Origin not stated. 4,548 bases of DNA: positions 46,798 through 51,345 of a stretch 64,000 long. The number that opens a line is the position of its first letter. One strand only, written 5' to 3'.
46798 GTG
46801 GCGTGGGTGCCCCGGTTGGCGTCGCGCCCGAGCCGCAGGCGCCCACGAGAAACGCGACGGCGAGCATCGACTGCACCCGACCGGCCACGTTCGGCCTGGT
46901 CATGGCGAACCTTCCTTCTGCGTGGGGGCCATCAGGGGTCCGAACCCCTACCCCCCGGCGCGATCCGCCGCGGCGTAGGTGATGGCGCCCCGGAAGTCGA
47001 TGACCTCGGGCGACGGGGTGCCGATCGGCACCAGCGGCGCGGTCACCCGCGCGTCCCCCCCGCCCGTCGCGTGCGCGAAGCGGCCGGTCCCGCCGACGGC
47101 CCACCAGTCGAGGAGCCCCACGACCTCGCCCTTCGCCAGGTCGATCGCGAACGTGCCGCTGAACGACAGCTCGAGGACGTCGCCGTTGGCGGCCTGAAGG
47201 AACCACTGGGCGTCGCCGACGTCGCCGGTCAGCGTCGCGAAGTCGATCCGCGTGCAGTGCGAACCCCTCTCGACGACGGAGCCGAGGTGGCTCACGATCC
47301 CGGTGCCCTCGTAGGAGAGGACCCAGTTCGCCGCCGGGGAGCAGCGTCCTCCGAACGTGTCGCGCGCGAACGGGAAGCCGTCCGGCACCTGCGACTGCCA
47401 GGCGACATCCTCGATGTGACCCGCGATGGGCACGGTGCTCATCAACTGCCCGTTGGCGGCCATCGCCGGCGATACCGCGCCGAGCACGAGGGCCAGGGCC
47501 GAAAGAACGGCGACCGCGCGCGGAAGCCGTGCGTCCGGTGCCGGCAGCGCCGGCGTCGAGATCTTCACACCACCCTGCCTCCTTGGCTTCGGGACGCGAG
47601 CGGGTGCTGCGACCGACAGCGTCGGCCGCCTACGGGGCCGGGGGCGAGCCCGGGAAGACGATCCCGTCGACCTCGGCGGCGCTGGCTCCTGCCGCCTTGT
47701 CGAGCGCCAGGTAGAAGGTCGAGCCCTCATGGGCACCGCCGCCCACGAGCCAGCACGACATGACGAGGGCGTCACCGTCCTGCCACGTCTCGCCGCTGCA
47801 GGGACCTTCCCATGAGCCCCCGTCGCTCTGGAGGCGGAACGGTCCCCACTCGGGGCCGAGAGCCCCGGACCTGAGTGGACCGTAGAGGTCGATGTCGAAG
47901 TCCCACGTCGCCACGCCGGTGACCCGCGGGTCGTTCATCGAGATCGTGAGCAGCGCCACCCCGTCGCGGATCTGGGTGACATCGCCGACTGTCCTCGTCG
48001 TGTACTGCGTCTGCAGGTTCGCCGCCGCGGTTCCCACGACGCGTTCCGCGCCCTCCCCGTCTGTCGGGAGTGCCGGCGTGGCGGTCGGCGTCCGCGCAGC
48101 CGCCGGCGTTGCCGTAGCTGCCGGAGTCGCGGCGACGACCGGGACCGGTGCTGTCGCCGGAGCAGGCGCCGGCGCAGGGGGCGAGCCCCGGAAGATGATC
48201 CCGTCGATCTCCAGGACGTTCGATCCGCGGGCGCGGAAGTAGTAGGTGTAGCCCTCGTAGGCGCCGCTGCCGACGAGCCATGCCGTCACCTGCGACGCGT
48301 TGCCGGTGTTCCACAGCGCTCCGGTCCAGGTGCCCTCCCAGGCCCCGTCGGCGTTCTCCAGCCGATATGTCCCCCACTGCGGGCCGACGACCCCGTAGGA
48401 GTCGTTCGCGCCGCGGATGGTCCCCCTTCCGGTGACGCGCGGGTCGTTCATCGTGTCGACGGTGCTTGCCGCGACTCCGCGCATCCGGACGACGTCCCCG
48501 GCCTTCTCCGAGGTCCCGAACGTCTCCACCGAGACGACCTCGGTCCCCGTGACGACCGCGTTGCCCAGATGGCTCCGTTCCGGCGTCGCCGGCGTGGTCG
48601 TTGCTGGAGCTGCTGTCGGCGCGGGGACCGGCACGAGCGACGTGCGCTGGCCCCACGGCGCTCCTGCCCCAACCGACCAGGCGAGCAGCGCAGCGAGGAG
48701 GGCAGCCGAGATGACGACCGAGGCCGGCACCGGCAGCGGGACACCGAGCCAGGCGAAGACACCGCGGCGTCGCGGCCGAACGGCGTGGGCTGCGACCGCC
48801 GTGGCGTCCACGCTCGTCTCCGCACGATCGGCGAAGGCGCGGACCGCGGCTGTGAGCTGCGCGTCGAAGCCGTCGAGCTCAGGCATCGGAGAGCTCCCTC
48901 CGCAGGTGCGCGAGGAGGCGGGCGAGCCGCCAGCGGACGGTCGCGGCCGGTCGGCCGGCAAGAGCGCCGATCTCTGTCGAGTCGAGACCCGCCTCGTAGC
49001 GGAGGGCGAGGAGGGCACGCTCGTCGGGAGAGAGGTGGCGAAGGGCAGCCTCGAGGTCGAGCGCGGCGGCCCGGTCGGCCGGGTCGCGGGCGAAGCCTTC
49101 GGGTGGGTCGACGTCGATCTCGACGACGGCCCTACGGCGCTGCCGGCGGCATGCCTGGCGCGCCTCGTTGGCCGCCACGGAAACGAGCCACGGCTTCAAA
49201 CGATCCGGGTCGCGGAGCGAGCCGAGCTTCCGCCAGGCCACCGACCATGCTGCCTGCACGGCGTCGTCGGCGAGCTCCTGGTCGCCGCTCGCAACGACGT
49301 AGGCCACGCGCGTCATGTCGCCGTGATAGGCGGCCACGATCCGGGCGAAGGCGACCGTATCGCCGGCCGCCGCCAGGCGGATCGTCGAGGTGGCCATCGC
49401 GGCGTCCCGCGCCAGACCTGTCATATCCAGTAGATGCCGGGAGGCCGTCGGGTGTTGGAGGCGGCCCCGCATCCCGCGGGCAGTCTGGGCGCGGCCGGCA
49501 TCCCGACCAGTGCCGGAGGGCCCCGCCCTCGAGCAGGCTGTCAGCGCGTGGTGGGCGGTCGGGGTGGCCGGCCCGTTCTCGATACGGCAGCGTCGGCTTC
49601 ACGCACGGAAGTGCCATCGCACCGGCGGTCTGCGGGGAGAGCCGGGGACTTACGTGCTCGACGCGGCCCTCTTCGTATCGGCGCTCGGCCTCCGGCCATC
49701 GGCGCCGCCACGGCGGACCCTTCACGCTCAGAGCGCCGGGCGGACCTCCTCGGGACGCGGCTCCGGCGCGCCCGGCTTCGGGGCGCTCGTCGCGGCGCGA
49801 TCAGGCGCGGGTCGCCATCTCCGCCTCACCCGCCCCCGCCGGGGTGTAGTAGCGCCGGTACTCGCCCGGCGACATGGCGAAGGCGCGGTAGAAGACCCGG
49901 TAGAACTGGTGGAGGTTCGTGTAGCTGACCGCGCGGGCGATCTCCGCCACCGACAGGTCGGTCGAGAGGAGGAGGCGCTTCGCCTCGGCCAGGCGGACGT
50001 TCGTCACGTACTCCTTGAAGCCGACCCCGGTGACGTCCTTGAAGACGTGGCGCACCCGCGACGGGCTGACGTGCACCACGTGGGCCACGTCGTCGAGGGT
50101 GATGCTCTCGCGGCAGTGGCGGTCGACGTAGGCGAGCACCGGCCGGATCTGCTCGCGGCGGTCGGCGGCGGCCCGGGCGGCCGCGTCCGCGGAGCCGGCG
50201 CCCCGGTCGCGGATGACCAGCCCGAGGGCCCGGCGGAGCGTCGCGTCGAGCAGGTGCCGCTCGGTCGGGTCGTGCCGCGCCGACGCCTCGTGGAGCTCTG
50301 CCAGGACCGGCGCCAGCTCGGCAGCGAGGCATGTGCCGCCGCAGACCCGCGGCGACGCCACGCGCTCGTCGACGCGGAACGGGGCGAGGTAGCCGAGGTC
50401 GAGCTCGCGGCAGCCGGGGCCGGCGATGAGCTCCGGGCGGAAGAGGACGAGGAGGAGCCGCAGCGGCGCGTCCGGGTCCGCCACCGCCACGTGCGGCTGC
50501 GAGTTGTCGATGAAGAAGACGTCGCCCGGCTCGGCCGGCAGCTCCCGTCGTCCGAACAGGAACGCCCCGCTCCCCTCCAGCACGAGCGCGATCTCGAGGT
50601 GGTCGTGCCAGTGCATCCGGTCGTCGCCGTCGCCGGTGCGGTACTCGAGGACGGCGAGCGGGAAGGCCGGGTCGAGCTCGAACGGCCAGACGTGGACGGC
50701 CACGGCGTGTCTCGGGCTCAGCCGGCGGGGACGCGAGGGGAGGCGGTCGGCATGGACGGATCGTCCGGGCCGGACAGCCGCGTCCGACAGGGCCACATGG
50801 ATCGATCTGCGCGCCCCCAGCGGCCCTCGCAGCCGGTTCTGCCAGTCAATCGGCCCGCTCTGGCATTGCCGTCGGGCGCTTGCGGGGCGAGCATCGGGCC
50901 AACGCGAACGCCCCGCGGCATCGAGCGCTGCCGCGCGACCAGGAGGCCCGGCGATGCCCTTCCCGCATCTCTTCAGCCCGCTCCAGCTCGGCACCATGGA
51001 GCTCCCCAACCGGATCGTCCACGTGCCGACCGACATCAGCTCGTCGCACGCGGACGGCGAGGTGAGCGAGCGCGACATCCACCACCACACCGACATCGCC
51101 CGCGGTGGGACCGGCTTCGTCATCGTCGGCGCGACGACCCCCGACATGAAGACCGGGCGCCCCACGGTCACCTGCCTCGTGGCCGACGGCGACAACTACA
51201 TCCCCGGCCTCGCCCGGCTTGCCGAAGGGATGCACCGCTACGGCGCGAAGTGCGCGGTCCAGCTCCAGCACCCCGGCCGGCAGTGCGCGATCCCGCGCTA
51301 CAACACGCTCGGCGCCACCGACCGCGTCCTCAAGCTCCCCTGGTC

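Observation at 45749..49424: ECF sigma / anti-sigma-like / secreted protein / lipoprotein cluster built around four copies of an unassigned domain ending in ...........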

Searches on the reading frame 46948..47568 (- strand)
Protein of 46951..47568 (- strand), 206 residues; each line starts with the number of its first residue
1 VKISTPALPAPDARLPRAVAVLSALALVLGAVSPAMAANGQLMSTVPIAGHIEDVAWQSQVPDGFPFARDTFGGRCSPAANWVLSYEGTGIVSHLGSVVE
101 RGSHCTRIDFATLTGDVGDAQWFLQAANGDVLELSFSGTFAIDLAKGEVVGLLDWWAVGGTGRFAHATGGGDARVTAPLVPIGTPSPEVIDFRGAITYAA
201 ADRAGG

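Call 3: search_protein_families(library=pfam, max_evalue=1, proteins=[window:46951-47568:-])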
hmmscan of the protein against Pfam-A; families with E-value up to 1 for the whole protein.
seq(206 aa): 0 families

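Call 4: search_protein_families(library=ncbifam, max_evalue=1, proteins=[window:46951-47568:-])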
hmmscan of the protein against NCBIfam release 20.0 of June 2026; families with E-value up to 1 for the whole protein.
seq(206 aa): 0 families

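Call 31: find_homologous_proteins(query=window:46951-47568:-)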
Query seq(206 aa) (206 aa): 75 proteins with E <= 0.001 among 2574 candidates.
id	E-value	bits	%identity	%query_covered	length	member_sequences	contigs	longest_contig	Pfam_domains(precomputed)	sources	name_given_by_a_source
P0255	5.1e-117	407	90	100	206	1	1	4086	-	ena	-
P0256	4.7e-115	401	88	100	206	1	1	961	-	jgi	jgi:hypothetical protein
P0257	2.7e-113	395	87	100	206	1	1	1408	-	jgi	-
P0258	1.9e-112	392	87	100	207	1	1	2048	-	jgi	jgi:hypothetical protein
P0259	3.2e-111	388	85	100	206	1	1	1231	-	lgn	-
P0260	4.5e-110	384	85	100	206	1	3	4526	-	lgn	-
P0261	1.5e-107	376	99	83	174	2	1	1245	-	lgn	-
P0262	1.4e-106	373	92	88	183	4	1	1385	-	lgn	-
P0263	2.4e-104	366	83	100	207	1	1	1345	-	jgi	jgi:hypothetical protein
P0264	1.2e-22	99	42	82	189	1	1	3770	-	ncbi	-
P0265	1.5e-20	92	37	63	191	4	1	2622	-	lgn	-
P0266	1.7e-19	88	40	83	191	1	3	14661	-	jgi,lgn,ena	-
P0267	6.4e-18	83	36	82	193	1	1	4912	-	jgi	jgi:hypothetical protein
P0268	9.0e-18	83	35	80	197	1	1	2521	-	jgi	jgi:hypothetical protein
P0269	3.0e-16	78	37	93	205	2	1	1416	-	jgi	jgi:hypothetical protein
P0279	4.9e-14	71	38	74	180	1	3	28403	-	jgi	jgi:hypothetical protein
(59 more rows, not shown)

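Call 33: find_encoding_contigs(protein=P0260, flank=5000, max_places=3)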
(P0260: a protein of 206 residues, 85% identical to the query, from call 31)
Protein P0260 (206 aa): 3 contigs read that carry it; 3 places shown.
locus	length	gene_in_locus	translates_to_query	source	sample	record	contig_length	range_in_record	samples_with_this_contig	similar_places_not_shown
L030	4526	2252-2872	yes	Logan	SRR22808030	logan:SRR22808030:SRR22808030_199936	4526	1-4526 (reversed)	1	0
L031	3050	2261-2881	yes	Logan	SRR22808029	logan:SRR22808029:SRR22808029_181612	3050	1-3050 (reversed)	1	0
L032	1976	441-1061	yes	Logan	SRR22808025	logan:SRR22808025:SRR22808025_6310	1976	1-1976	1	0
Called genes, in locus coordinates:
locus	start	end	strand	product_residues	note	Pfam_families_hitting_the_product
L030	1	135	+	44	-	?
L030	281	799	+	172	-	PF04542:Sigma70_r2, PF08281:Sigma70_r4_2, PF04545:Sigma70_r4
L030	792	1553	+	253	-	-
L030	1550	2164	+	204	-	-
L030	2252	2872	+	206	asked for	-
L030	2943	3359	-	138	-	-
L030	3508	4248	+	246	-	PF00072:Response_reg, PF00486:Trans_reg_C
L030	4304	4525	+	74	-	?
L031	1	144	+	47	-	?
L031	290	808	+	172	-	PF04542:Sigma70_r2, PF08281:Sigma70_r4_2, PF04545:Sigma70_r4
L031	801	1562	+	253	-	-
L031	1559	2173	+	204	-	-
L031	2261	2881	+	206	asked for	-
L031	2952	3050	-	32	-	?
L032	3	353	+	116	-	?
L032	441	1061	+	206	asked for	-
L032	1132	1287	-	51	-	-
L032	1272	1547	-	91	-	-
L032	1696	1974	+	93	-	?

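Call 40: predict_structure(alignment_id=A4)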
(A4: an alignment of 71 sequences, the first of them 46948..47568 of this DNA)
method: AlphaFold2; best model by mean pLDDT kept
length: 206 residues; sequences in the alignment: 71
mean_pLDDT: 89.4   pTM: 0.76
mean pLDDT of the five models: 89.4, 88.4, 87.6, 87.3, 87.1
residues with pLDDT >= 90: 154; 70-90: 17; 50-70: 33; < 50: 2
segments of 3 or more residues with pLDDT < 50: none
pLDDT, mean of each block of 10 residues (from residue 1): 66 62 76 58 92 97 96 97 98 97 98 98 98 98 98 98 95 98 96 94 53
secondary structure, 60 per line:
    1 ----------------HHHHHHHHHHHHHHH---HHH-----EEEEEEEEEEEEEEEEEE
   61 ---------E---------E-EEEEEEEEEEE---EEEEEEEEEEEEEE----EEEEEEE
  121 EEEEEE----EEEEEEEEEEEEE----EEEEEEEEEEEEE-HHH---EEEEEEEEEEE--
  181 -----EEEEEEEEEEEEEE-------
elements in order: H17-31 E43-60 E82-92 E96-109 E114-126 E131-143 E148-160 E168-178 E186-199

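Call 42: fold_search(model_id=the predicted structure, library=pdb)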
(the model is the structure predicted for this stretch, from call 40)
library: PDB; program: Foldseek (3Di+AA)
matches with E <= 10: 979; with E <= 0.001: 15
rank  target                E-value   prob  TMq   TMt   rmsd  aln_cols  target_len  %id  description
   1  8th2_C                1.3e-05  1.00  0.51  0.59   6.9       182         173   13  Structure of the isoflavene-forming dirigent protein PsPTS2 (released 2024-01-31)
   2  8th2_A                8.8e-05  1.00  0.45  0.56   7.7       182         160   12  Structure of the isoflavene-forming dirigent protein PsPTS2 (released 2024-01-31)
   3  7x86_B                8.8e-05  1.00  0.34  0.44   7.4       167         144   12  The crystal structure of PloI4-F124L in complex with endo-4+2 adduct (released 2023-02-08)
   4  7x86_A                9.3e-05  1.00  0.35  0.45   7.6       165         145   12  The crystal structure of PloI4-F124L in complex with endo-4+2 adduct (released 2023-02-08)
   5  6ooc_D                1.5e-04  1.00  0.43  0.51   7.2       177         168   12  Structure of the pterocarpan synthase dirigent protein GePTS1 (released 2020-04-29)
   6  6ooc_B                2.5e-04  1.00  0.45  0.52   6.4       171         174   13  Structure of the pterocarpan synthase dirigent protein GePTS1 (released 2020-04-29)
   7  7x80_A                2.5e-04  1.00  0.37  0.46   6.8       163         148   10  The crystal structure of PloI4-C16M/D46A/I137V (released 2023-02-08)
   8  6ooc_F                2.9e-04  1.00  0.47  0.54   6.5       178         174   14  Structure of the pterocarpan synthase dirigent protein GePTS1 (released 2020-04-29)
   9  7x81_A                3.0e-04  1.00  0.36  0.46   7.5       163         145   12  The crystal structure of PloI4-C16M/D46A/I137V in complex with exo-2+2 adduct (released 2023-02-08)
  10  6ooc_E                4.3e-04  1.00  0.46  0.54   6.4       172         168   13  Structure of the pterocarpan synthase dirigent protein GePTS1 (released 2020-04-29)
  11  7x7z_D                4.6e-04  1.00  0.34  0.44   7.4       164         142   12  The crystal structure of 2+2/4+2 cyclase PloI4 (released 2023-02-08)
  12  6ood                  5.3e-04  1.00  0.45  0.57   6.6       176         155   12  Structure of the pterocarpan synthase dirigent protein PsPTS1 (released 2020-04-29)
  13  7x7z_A                5.3e-04  1.00  0.38  0.49   7.1       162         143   12  The crystal structure of 2+2/4+2 cyclase PloI4 (released 2023-02-08)
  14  7x81_B                7.3e-04  1.00  0.37  0.48   7.1       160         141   11  The crystal structure of PloI4-C16M/D46A/I137V in complex with exo-2+2 adduct (released 2023-02-08)
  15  6ooc_C                9.9e-04  1.00  0.46  0.55   6.6       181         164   14  Structure of the pterocarpan synthase dirigent protein GePTS1 (released 2020-04-29)
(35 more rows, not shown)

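Call 93: find_encoding_contigs(protein=P0279, flank=4000, max_places=2)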
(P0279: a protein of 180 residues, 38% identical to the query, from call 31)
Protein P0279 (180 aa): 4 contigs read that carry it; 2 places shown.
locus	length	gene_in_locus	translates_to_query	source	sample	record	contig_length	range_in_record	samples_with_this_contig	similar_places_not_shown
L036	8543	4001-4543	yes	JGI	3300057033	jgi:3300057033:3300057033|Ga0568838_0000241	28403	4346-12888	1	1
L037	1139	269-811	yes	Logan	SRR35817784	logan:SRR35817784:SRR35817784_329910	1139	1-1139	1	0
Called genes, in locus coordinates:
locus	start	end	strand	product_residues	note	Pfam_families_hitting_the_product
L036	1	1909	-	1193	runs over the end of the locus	PF12773:DZR, PF13240:Zn_Ribbon_1 (weak), PF00211:Guanylate_cyc, PF13191:AAA_16, PF17874:TPR_MalT (faint)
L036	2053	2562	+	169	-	PF00731:AIRC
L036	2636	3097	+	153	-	-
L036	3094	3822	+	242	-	PF14803:Zn_ribbon_Nudix, PF00293:NUDIX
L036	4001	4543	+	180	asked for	-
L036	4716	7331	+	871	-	-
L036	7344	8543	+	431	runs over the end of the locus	PF00999:Na_H_Exchanger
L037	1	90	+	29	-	?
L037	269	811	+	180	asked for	-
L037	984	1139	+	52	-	?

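Call 94: find_encoding_contigs(protein=P0266, flank=4000, max_places=2)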
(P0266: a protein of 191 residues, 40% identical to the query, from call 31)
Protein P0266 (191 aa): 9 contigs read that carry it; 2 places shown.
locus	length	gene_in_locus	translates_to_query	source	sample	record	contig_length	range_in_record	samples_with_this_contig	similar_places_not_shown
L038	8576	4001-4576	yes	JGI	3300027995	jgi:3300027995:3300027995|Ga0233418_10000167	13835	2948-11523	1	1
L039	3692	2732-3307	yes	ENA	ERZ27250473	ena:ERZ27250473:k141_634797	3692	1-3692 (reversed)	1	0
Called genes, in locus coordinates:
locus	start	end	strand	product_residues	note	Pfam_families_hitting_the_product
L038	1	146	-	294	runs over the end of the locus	PF01680:SOR_SNZ, PF01207:Dus (faint), PF05690:ThiG (weak)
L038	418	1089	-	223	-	PF00578:AhpC-TSA, PF08534:Redoxin, PF10417:1-cysPrx_C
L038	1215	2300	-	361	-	PF00144:Beta-lactamase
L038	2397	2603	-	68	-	-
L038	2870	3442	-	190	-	PF02494:HYR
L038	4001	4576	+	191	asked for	-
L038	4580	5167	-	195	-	-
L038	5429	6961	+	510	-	PF01757:Acyl_transf_3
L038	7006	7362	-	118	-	-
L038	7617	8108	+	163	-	-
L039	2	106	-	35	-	?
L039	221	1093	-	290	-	PF14267:DUF4357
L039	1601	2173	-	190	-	PF02494:HYR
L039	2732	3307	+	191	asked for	-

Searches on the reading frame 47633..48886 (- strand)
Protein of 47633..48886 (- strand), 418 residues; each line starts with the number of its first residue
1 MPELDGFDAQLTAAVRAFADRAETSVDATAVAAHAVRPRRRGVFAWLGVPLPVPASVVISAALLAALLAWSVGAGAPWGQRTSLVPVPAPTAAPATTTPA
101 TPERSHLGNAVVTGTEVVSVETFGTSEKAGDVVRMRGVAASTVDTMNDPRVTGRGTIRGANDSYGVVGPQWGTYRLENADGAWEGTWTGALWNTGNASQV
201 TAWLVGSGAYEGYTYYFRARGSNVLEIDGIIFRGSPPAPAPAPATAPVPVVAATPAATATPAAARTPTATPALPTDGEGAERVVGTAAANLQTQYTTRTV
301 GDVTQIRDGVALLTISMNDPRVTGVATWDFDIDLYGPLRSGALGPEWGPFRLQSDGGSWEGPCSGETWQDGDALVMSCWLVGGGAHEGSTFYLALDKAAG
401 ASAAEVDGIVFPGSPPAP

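Call 3: search_protein_families(library=pfam, max_evalue=1, proteins=[window:47633-48886:-])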
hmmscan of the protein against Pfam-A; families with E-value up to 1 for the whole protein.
seq(418 aa): 0 families

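Call 4: search_protein_families(library=ncbifam, max_evalue=1, proteins=[window:47633-48886:-])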
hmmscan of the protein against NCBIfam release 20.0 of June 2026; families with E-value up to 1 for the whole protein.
seq(418 aa): 1 family
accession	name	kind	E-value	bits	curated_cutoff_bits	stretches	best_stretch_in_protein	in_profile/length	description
TIGR03293.1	PhnG_redo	equivalog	0.88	9.6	89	0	364-409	52-97/144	phosphonate C-P lyase system protein PhnG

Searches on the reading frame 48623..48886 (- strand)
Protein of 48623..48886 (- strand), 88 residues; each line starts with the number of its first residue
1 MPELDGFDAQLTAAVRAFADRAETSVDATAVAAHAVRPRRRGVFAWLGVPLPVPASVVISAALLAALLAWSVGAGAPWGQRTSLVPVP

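Call 48: find_homologous_proteins(query=window:48623-48886:-, max_evalue=0.01)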
Query seq(88 aa): 322 candidates shared short words with the query, none scored E <= 0.01.

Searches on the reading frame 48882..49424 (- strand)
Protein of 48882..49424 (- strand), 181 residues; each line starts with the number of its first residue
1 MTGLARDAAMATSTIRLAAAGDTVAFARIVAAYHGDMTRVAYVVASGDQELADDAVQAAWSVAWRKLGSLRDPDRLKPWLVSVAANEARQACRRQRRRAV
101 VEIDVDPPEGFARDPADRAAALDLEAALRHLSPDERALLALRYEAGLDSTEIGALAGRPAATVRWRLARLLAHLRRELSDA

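Call 3: search_protein_families(library=pfam, max_evalue=1, proteins=[window:48882-49424:-])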
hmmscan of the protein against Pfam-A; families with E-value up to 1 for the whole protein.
seq(181 aa): 8 families
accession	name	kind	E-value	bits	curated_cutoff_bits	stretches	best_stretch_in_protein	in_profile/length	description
PF04542.20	Sigma70_r2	-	2.2e-11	43.8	24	1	30-98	2-71/71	Sigma-70 region 2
PF08281.18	Sigma70_r4_2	-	3e-08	33.6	25.7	1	123-174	3-54/54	Sigma-70, region 4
PF04545.22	Sigma70_r4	-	1.7e-07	31.1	24.1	1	127-175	1-49/50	Sigma-70, region 4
PF07638.17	Sigma70_ECF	-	0.00086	19.7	21.1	1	98-179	103-184/185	ECF sigma factor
PF13936.12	HTH_38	-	0.005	17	27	1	129-163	3-37/44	Helix-turn-helix domain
PF12645.13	HTH_16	-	0.032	14.8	22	1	13-43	2-32/65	Helix-turn-helix domain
PF17252.7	DUF5319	-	0.15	12.7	27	1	107-138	6-37/121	Family of unknown function (DUF5319)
PF17944.6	Arg_decarbox_C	-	0.3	12.1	23.3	1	124-149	23-47/51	Arginine decarboxylase C-terminal helical extension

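Call 4: search_protein_families(library=ncbifam, max_evalue=1, proteins=[window:48882-49424:-])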
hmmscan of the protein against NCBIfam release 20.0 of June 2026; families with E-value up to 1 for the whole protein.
seq(181 aa): 70 families (the best 25 are shown)
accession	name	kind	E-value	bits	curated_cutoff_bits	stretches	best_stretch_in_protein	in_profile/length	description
TIGR02937.1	sigma70-ECF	superfamily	4.7e-22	78.4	42.9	1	25-178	2-165/165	sigma-70 family RNA polymerase sigma factor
TIGR02983.1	SigE-fam_strep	subfamily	5.4e-22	78.4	141.55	1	25-179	7-159/162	SigE family RNA polymerase sigma factor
TIGR02989.1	Sig-70_gvs1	subfamily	2.7e-18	66.4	124.55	1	25-175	2-155/158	RNA polymerase sigma-70 factor, Rhodopirellula/Verrucomicrobium family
NF009170.0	PRK12517.1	subfamily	2e-16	60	197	1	24-178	23-176/188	RNA polymerase sigma factor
NF008888.0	PRK11922.1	equivalog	2.2e-16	60.2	204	1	13-179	19-197/231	RNA polymerase sigma factor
NF053879.1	RNAPolSigSigVBac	equivalog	5.9e-16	58.5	190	1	26-180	6-157/160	RNA polymerase sigma factor SigV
NF009166.1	PRK12513.1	equivalog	6.1e-16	58.7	206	1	19-180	17-188/193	RNA polymerase sigma factor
TIGR02952.1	Sig70_famx2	equivalog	1.8e-15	57.3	206.45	1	15-178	2-170/170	ECF subfamily RNA polymerase sigma factor, BldN family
NF007227.0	PRK09645.1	subfamily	5.7e-14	52.4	202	1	41-179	30-171/177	sigma-70 family RNA polymerase sigma factor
NF007225.0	PRK09643.1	equivalog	1e-13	51.4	190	1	18-179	21-183/204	RNA polymerase sigma factor SigM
NF007216.0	PRK09638.1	equivalog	1.1e-13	51.3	194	1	13-180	7-176/180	RNA polymerase sigma factor SigY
TIGR02954.1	Sig70_famx3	hypoth_equivalog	1.1e-12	48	188.5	1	15-179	7-168/170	RNA polymerase sigma-70 factor, TIGR02954 family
NF007223.0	PRK09641.1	equivalog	1.6e-12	47.7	209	1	10-180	4-186/187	RNA polymerase sigma factor SigW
NF058625.1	sigma_PG0214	equivalog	2.3e-11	43.7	130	1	25-178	5-161/170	GFO_1088 family ECF-type sigma factor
TIGR02948.1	SigW_bacill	equivalog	5.8e-11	42.8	243.1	1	11-180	5-186/187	RNA polymerase sigma factor SigW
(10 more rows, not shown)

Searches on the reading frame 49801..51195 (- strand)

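Call 70: search_protein_families(library=pfam, max_evalue=0.001, proteins=[window:49801-51195:-])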
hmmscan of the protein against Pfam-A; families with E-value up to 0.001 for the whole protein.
window:49801-51195:- (464 aa): 4 families
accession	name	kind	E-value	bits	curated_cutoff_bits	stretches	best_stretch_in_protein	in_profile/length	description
PF12833.13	HTH_18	-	5.2e-24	84.8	33.6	1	371-448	2-79/80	Helix-turn-helix domain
PF02311.25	AraC_binding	-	7.7e-15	55.3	21.1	1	193-324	17-135/135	AraC-like ligand binding domain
PF00165.29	HTH_AraC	-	9.1e-14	51.6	26.6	2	410-448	2-42/42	Bacterial regulatory helix-turn-helix proteins, AraC family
PF07883.17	Cupin_2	-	3.1e-10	40.1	27.2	1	183-250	3-69/70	Cupin domain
